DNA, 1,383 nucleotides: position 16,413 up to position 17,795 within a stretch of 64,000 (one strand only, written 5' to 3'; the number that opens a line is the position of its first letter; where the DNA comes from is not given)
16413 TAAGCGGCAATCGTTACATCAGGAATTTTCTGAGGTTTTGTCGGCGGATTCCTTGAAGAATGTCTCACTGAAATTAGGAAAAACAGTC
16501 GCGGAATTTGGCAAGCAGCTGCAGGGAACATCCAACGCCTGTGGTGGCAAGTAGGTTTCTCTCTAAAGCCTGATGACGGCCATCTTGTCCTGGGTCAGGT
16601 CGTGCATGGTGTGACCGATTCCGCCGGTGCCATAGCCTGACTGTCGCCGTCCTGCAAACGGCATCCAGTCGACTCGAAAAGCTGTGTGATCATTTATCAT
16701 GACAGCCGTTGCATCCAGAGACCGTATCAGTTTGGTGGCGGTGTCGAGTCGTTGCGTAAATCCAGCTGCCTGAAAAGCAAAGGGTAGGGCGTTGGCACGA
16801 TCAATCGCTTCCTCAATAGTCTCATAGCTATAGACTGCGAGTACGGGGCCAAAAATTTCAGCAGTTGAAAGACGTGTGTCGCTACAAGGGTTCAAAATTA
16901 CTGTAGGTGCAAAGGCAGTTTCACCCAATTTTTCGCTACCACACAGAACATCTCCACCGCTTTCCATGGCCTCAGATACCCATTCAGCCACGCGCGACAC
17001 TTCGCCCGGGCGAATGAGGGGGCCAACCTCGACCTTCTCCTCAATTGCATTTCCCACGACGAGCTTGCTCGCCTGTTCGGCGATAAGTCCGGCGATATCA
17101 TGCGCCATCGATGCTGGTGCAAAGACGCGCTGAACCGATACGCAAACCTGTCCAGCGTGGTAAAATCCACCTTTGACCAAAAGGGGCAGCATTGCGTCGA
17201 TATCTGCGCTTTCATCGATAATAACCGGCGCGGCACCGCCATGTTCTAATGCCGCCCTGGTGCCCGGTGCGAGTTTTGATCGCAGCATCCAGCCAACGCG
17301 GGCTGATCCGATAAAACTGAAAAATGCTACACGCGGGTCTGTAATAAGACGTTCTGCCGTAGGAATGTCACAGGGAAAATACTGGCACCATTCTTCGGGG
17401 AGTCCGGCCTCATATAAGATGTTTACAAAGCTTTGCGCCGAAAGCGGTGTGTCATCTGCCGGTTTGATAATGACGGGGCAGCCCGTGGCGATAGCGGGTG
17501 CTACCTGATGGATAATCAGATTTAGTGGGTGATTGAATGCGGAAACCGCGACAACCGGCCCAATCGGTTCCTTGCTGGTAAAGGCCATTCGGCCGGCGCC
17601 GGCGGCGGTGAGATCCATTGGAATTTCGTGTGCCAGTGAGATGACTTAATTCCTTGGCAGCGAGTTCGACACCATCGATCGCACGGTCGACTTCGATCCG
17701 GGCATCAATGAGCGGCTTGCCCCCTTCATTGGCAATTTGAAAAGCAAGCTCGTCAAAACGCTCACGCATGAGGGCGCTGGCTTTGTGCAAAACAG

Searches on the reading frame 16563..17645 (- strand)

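Call 33: search_protein_families(library=pfam, proteins=[window:16563-17645:-], max_evalue=0.001)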
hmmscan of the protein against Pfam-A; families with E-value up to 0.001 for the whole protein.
window:16563-17645:- (360 aa): 1 family
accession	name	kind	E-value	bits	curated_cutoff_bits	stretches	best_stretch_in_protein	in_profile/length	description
PF00171.27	Aldedh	-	2.5e-94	316.9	23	1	16-354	115-459/461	Aldehyde dehydrogenase family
